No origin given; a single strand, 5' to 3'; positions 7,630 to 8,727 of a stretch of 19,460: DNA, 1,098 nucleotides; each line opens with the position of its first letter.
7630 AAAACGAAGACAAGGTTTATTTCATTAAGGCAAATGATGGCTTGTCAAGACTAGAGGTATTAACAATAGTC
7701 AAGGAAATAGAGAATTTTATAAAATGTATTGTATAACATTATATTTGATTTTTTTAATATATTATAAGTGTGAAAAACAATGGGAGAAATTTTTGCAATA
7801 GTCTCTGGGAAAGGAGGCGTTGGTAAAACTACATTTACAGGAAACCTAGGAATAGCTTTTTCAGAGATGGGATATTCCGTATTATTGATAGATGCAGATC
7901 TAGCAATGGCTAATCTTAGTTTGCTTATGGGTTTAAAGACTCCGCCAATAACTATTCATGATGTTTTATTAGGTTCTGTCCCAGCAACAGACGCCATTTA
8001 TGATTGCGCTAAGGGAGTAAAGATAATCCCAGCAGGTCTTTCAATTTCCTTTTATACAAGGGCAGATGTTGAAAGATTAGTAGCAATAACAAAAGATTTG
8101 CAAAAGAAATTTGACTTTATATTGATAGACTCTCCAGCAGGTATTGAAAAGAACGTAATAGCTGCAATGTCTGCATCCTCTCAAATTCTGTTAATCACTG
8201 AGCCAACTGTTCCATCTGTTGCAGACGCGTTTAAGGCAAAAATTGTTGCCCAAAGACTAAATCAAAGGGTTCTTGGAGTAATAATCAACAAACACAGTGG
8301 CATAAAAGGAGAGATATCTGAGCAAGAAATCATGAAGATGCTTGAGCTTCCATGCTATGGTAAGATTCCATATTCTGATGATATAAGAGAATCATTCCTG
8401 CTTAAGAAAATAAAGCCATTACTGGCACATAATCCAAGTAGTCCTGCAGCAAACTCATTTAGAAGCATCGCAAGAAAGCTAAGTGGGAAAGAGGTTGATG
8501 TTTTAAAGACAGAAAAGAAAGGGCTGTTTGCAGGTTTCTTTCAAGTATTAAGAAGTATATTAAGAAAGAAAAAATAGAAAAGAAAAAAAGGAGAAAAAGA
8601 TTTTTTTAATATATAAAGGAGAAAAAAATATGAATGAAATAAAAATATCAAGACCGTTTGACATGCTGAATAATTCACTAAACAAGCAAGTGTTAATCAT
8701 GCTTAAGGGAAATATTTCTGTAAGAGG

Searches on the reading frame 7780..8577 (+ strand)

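Call 74: search_protein_families(library=pfam, proteins=[window:7780-8577:+], max_evalue=0.001)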
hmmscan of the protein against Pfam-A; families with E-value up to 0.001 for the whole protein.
window:7780-8577:+ (265 aa): 9 families
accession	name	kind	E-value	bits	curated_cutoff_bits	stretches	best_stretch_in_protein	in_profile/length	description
PF10609.15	ParA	-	3.1e-22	79.6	27.1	1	3-234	4-245/246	NUBPL iron-transfer P-loop NTPase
PF01656.29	CbiA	-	1.8e-21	76.8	25.4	1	6-205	2-118/125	CobQ/CobB/MinD/ParA nucleotide binding domain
PF13614.12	AAA_31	-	1.4e-17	64.7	27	1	3-143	2-150/177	AAA domain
PF00142.24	Fer4_NifH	-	6.2e-12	46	25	1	8-86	5-87/271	4Fe-4S iron sulfur cluster binding proteins, NifH/frxC family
PF06564.18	CBP_BcsQ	-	7.5e-10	39.2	21.3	1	10-144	9-149/234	Cellulose biosynthesis protein BcsQ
PF02374.21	ArsA_ATPase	-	3.2e-08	33.6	24.3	1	6-42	4-40/305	Anion-transporting ATPase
PF09140.17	MipZ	-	6.1e-06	26.2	20.7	1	9-131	7-120/262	ATPase MipZ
PF13500.12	AAA_26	-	2.9e-05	24.5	27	1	101-203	92-195/198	AAA domain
PF00448.28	SRP54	-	0.00044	20.4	22.7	0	7-41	5-39/196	SRP54-type protein, GTPase domain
